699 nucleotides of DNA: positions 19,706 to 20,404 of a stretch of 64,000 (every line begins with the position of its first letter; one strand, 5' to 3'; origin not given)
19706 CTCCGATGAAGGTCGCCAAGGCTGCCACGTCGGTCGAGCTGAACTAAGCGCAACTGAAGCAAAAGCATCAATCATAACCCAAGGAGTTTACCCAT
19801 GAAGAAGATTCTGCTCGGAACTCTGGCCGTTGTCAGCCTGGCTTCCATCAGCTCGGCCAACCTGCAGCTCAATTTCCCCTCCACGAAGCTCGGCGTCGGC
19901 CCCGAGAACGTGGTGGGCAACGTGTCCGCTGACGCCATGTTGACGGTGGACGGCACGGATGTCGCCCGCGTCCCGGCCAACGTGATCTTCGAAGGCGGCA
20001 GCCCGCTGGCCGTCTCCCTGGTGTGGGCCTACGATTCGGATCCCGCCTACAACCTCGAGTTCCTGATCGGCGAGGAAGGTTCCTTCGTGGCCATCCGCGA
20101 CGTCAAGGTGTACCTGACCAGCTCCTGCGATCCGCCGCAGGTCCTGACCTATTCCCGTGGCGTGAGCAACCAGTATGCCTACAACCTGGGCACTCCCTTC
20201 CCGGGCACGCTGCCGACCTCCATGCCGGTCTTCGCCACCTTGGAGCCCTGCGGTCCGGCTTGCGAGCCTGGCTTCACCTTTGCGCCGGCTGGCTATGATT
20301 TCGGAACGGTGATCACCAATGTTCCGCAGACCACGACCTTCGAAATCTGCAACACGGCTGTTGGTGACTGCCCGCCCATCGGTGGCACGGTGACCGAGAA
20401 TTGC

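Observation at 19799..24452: Four tandem paralogous T9SS-sorted secreted proteins with a shared novel N-terminal domain and cassette-like mosaic structure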

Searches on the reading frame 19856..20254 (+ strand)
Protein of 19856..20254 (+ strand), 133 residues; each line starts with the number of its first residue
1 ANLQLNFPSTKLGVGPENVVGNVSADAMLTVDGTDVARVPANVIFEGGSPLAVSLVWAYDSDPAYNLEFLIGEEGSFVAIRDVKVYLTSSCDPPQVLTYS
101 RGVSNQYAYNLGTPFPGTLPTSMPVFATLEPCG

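Call 8: find_homologous_proteins(query=window:19856-20254:+, max_evalue=0.01)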
Query seq(133 aa): 8 candidates shared short words with the query, none scored E <= 0.01.

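Call 19: find_related_loci(query=A2, collection=genome_contigs, flank=10000)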
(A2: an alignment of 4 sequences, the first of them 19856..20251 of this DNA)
Query A2 (132 aa) in genome_contigs; peptide patterns used: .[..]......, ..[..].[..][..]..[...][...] (x = any residue, [..] = any of these).
17 stretches matched a pattern; 2 encode a relative of the query (tblastn E <= 1e-3); 2 distinct loci.
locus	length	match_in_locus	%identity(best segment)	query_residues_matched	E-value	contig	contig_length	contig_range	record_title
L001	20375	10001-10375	68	1-130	5e-52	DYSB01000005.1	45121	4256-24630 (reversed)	MAG TPA_asm: Acetofilamentum sp. isolate SulCav_PC08_3_68_11 SulCav_PC08-3_272_length_45121_cov_5.638131, whole genome s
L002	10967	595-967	59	1-130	2e-19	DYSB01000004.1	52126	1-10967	MAG TPA_asm: Acetofilamentum sp. isolate SulCav_PC08_3_68_11 SulCav_PC08-3_170_length_52126_cov_5.748248, whole genome s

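Call 22: search_protein_representatives(alignment_id=A2)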
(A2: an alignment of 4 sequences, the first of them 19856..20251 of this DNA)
Query: 4 sequences, 129 profile positions. Proteins with E-value up to 0.001 (for the whole library): 11; up to 1e-10: 8; up to 1e-30: 4. The best 11 are listed.
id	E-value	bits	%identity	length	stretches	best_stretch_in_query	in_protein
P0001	1.4e-46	173.9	-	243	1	1-129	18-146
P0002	9.4e-46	171.2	-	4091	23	43-90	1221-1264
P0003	4.4e-45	169.0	-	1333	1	1-129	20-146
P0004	8.3e-34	132.6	-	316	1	5-129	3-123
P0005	3.9e-29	117.5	-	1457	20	75-109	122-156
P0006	3.2e-26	108.0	-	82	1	1-64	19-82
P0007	5.0e-21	91.3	-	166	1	69-129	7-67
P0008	1.0e-17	80.5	-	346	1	1-126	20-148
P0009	5.8e-07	45.8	-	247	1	1-121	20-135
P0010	2.3e-06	43.9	-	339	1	1-94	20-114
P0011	6.3e-04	35.9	-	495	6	34-75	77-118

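Call 26: find_encoding_contigs(protein=P0008, flank=10000, max_places=6)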
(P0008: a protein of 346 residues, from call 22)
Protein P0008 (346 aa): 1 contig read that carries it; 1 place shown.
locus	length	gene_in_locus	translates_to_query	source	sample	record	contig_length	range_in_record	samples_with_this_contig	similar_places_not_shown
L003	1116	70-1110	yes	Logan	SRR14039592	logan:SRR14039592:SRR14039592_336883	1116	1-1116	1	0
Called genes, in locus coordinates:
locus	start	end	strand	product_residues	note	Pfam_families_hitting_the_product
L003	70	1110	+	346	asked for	PF22544:HYDIN_VesB_CFA65-like_Ig, PF18962:Por_Secre_tail, PF13860:FlgD_ig (weak)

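Call 29: find_related_loci(query=A2, collection=metagenome_contigs, flank=10000)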
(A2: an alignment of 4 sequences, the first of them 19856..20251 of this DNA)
Query A2 (132 aa) in metagenome_contigs; peptide patterns used: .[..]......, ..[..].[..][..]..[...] (x = any residue, [..] = any of these).
116 stretches matched a pattern; 1 encode a relative of the query (tblastn E <= 1e-3); 1 distinct loci.
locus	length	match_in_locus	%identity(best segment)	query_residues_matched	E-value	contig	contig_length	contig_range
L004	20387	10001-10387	84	1-130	9e-70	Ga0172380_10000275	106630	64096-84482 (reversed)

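Call 41: predict_structure(alignment_id=A4)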
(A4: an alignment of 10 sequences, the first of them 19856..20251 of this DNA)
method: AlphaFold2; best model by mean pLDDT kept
length: 132 residues; sequences in the alignment: 10
mean_pLDDT: 92.0   pTM: 0.85
mean pLDDT of the five models: 92.0, 90.9, 86.8, 80.2, 69.2
residues with pLDDT >= 90: 96; 70-90: 34; 50-70: 2; < 50: 0
segments of 3 or more residues with pLDDT < 50: none
pLDDT, mean of each block of 10 residues (from residue 1): 93 94 97 95 93 93 87 92 96 93 90 82 93 78
secondary structure, 60 per line:
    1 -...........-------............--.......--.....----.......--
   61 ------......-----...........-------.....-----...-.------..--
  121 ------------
elements in order: E2-8 H9-12 E23-31 E34-40 E43-47 E52-58 H67-72 E78-88 E96-100 E106-108

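Call 51: find_encoding_contigs(protein=P0001, flank=10000)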
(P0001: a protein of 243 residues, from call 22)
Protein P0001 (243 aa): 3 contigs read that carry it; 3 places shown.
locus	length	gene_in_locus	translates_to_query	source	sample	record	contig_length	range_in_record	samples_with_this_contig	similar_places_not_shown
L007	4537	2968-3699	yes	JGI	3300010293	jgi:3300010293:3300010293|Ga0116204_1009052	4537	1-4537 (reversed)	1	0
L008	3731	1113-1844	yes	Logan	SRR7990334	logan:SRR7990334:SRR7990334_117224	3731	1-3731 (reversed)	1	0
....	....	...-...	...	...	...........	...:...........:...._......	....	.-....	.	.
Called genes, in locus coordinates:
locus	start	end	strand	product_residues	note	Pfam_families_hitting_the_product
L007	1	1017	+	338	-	?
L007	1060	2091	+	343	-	PF22544:HYDIN_VesB_CFA65-like_Ig, PF13860:FlgD_ig (weak), PF18962:Por_Secre_tail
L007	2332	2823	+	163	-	-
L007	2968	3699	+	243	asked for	PF18962:Por_Secre_tail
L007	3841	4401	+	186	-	-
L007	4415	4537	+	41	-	?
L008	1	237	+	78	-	?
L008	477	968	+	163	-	-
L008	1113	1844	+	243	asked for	PF18962:Por_Secre_tail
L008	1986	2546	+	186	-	-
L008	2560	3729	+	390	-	?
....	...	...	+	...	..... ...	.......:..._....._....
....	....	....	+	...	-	-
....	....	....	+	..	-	?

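Call 52: find_encoding_contigs(protein=P0009, flank=10000)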
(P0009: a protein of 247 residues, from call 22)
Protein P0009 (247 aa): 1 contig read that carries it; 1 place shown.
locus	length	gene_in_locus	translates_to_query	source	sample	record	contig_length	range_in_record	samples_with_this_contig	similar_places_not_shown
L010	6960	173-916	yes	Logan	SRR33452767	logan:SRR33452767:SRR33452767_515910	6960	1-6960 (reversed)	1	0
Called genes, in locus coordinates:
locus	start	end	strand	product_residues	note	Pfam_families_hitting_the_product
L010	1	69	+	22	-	?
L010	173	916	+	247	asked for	-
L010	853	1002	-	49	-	-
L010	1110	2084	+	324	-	PF18962:Por_Secre_tail (faint)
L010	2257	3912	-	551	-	PF00686:CBM_20 (faint)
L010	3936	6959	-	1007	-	?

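Call 58: fold_search(model_id=the predicted structure, library=pdb)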
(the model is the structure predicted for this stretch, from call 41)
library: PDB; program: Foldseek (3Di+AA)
matches with E <= 10: 913; with E <= 0.001: 0
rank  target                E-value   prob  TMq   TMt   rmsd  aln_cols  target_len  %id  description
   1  9a0j_b                3.5e-02  0.92  0.41  0.10   4.9       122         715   14  Deep learning enables the atomic structure determination of the Fanconi Anemia core complex from cryoEM (released 2020-09-15)
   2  7joo_C                6.3e-02  0.20  0.22  0.25   9.2       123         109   12  Crystal structure of ICOS in complex with antibody STIM003 and anti-kappa VHH domain (released 2020-10-14)
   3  3ib4                  1.1e-01  0.15  0.20  0.24  13.8       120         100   12  The double mutant of Beta-2 microglobulin K58P-W60G (released 2010-07-21)
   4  9ma0_A                1.1e-01  0.38  0.35  0.15  10.0       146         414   15  Cryo-EM structure of EBV gp350 D123 in complex with neutralizing antibody 4A11 (released 2026-03-18)
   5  5xjd_A                1.6e-01  0.10  0.22  0.17  14.8       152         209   11  TEAD in complex with fragment (released 2018-01-24)
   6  5d4q_A                1.7e-01  0.08  0.18  0.15  11.8       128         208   16  Crystal structure of GASDALIE IgG1 Fc (released 2016-02-10)
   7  8sic_G                1.9e-01  0.35  0.35  0.14  10.2       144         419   12  Crystal structure of Epstein-Barr virus glycoprotein 350 (gp350) in complex with Cy137C02, a monoclonal antibody isola (released 2024-04-17)
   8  3jua_A                1.9e-01  0.11  0.22  0.16  17.5       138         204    9  Structural basis of YAP recognition by TEAD4 in the Hippo pathway (released 2010-02-23)
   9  7cmm_C                1.9e-01  0.11  0.21  0.16  14.2       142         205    8  Crystal structure of TEAD1-YBD in complex with K-975 (released 2021-02-03)
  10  7cmm_A                1.9e-01  0.08  0.18  0.15  15.6       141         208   10  Crystal structure of TEAD1-YBD in complex with K-975 (released 2021-02-03)
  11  7w65_E                2.1e-01  0.54  0.37  0.19   6.8       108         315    8  Crystal structure of minor pilin TcpB from Vibrio cholerae complexed with secreted protein TcpF (released 2022-11-09)
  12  4ln0_A                2.2e-01  0.09  0.22  0.16  15.2       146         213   10  Crystal structure of the VGLL4-TEAD4 complex (released 2014-02-26)
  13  8sgn_G                2.3e-01  0.15  0.32  0.13  15.9       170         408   14  Crystal structure of Epstein-Barr virus glycoprotein 350 (gp350) in complex with Cy651H02, a monoclonal antibody isola (released 2024-04-17)
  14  6l9f_A                2.3e-01  0.12  0.22  0.17  10.8       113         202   12  Crystal structure of TEAD4 in complex with a novel FAM181A peptide (released 2019-12-11)
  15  6gei_A                2.3e-01  0.11  0.23  0.16  17.1       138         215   11  TEAD4 (216-434);E263A+Y429F COMPLEXED WITH YAP PEPTIDE (60- 100);S94A AND MYRISTOATE (COVALENTLY BOUND TO LYS344, NOT  (released 2018-09-19)
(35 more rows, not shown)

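Call 60: find_encoding_contigs(protein=P0003, flank=6000, max_places=3)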
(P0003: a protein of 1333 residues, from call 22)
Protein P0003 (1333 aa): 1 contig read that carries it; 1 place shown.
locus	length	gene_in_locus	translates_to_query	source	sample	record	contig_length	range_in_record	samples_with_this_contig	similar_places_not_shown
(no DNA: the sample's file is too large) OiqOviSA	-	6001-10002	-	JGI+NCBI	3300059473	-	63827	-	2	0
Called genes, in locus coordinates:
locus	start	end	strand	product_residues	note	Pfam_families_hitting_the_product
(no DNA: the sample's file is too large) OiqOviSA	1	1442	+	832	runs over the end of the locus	PF07610:DUF1573 (faint), PF15780:ASH (faint), PF22544:HYDIN_VesB_CFA65-like_Ig, PF18962:Por_Secre_tail (weak)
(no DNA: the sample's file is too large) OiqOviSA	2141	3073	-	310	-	PF18962:Por_Secre_tail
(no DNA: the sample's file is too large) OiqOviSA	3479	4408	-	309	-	PF18962:Por_Secre_tail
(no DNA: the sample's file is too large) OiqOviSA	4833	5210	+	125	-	-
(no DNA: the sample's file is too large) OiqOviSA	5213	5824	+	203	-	PF01625:PMSR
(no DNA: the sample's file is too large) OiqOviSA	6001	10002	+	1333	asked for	PF07610:DUF1573 (faint), PF07705:CARDB (faint), PF12371:TMEM131_like_N (faint), PF12389:Peptidase_M73 (faint), PF14874:PapD-like (faint), PF15780:ASH (faint), PF22544:HYDIN_VesB_CFA65-like_Ig (weak), PF22544:HYDIN_VesB_CFA65-like_Ig (weak), +4 more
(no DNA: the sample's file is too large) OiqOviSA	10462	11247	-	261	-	PF01925:TauE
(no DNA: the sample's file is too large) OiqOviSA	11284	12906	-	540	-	PF04231:Endonuclease_1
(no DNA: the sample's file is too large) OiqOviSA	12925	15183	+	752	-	PF01734:Patatin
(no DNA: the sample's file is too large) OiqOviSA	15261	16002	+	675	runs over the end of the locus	PF00496:SBP_bac_5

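Call 68: search_solved_structures(query=A3, max_evalue=10)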
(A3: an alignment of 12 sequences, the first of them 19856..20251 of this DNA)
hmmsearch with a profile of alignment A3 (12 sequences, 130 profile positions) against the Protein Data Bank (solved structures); distinct sequences matched with E-value up to 10: 9.
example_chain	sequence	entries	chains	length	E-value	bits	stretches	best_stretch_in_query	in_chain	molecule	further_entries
6k8v_A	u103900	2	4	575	0.12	15.6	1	21-60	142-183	NAD-dependent epimerase/dehydratase:Short-chain dehydrogenase/reductase SDR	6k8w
9ird_E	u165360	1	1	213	0.32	14.2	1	26-57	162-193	Butyrophilin subfamily 3 member A2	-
4f8q_A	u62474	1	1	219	0.33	14.2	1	26-57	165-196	Butyrophilin subfamily 3 member A2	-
9iik_C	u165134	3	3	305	0.59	13.4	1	26-57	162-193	Butyrophilin subfamily 3 member A2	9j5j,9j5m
9jqp_B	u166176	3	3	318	0.63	13.3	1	26-57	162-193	Butyrophilin subfamily 3 member A2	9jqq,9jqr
8zhr_E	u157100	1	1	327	0.66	13.2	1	26-57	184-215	Butyrophilin subfamily 3 member A2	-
8zjx_E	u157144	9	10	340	0.69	13.2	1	26-57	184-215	Butyrophilin subfamily 3 member A2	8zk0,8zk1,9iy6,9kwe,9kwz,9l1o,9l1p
5t3u_A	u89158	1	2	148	1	12.6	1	50-80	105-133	PTS system, IIA component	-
4ewj_A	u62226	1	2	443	1.9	11.7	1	13-53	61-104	Enolase 2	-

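Call 70: search_protein_families(library=pfam, proteins=[P0003, L007:2332-2820:+, L010:1110-2081:+, L005:1158-2174:+, L007:1060-2088:+, P0010], max_evalue=0.01)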
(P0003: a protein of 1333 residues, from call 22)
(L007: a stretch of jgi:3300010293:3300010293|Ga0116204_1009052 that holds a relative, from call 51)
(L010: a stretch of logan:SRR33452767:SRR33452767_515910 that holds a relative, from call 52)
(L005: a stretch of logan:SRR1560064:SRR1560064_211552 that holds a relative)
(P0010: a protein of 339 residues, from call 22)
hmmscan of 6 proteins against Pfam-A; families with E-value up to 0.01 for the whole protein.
P0003 (1333 aa): 18 families
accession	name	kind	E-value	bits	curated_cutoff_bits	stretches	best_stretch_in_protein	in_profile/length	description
PF22544.2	HYDIN_VesB_CFA65-like_Ig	-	1.3e-72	240.8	25.5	10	836-907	4-78/100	HYDIN/CFA65/VesB-like, Ig-like domain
PF07610.17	DUF1573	-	1.1e-43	147.6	26.1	7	841-908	7-76/98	Protein of unknown function (DUF1573)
PF15780.11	ASH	-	2.8e-22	79.1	27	1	156-223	11-81/98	Abnormal spindle-like microcephaly-assoc'd, ASPM-SPD-2-Hydin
PF22073.2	Cep192_D4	-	1.1e-17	64.7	35.5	0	737-814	4-90/112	Cep192 domain 4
PF07705.17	CARDB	-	3e-15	56.7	22.7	0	748-813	14-80/101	CARDB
PF23619.1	Ig_VWA7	-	3.3e-13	50.2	27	0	1034-1094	5-67/104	VWA7 Ig-like domain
PF22067.2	Cep192_D3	-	9.5e-10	38.9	27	0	938-999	8-70/99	Cep192 domain 3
PF14874.12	PapD-like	-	3.6e-08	33.9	27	0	929-969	1-41/102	Flagellar-associated PapD-like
PF12371.14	TMEM131_like_N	-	6.8e-07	29.9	28.8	0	934-959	3-28/84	Transmembrane protein 131-like N-terminal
PF24507.1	Ig_CFAP65_4th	-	2.9e-06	28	27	0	1080-1100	33-53/76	CFAP65, fourth Ig-like domain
PF12389.13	Peptidase_M73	-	1.9e-05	25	22.5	0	163-216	57-109/196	Camelysin metallo-endopeptidase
PF18962.6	Por_Secre_tail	-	9.3e-05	23.1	27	0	1256-1329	3-73/75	Secretion system C-terminal sorting domain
PF13860.13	FlgD_ig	-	9.9e-05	22.7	27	0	1272-1320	22-75/79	FlgD Ig-like domain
PF14310.12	Fn3-like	-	0.0002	21.9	25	0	1080-1097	28-45/71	Fibronectin type III-like domain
PF24770.2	Ig-CFAP74_2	-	0.0003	21.7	27.4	0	153-182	2-31/185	CFAP74 second Ig-like domain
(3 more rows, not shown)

L007:2332-2820:+ (163 aa): 0 families

L010:1110-2081:+ (324 aa): 2 families
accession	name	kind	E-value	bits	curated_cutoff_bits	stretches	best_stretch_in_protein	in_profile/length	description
PF13860.13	FlgD_ig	-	4.2e-05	23.9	27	1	262-309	21-73/79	FlgD Ig-like domain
PF18962.6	Por_Secre_tail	-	0.00026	21.7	27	1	247-320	3-73/75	Secretion system C-terminal sorting domain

L005:1158-2174:+ (339 aa): 3 families
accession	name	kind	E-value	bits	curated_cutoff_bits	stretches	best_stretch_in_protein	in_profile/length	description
PF18962.6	Por_Secre_tail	-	1e-10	42.2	27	1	261-336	2-74/75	Secretion system C-terminal sorting domain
PF13860.13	FlgD_ig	-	0.00013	22.3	27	1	277-328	20-77/79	FlgD Ig-like domain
PF22544.2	HYDIN_VesB_CFA65-like_Ig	-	0.0021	18.7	25.5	1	157-230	6-81/100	HYDIN/CFA65/VesB-like, Ig-like domain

L007:1060-2088:+ (343 aa): 6 families
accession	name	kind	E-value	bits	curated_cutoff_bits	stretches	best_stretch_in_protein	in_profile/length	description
PF18962.6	Por_Secre_tail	-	4.6e-11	43.3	27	1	265-340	2-74/75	Secretion system C-terminal sorting domain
PF22544.2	HYDIN_VesB_CFA65-like_Ig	-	2.9e-07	31.1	25.5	1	156-237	3-84/100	HYDIN/CFA65/VesB-like, Ig-like domain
PF13860.13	FlgD_ig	-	4.5e-06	27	27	1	280-333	20-78/79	FlgD Ig-like domain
PF13585.12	CHU_C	-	0.0012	19.4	27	1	279-334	23-76/86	CHU_C Type IX secretion signal domain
PF07610.17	DUF1573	-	0.0026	18.2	26.1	1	158-231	3-75/98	Protein of unknown function (DUF1573)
PF23316.1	Ig_DLEC1_6th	-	0.0054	17.3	27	0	156-225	3-75/105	DLEC1 sixth Ig-like domain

P0010 (339 aa): 3 families
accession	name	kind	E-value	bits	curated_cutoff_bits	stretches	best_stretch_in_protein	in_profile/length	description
PF22544.2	HYDIN_VesB_CFA65-like_Ig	-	9.6e-08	32.6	25.5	1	150-229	5-83/100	HYDIN/CFA65/VesB-like, Ig-like domain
PF18962.6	Por_Secre_tail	-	9.7e-05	23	27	1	261-335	2-73/75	Secretion system C-terminal sorting domain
PF07610.17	DUF1573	-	0.0032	17.9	26.1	1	153-225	6-76/98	Protein of unknown function (DUF1573)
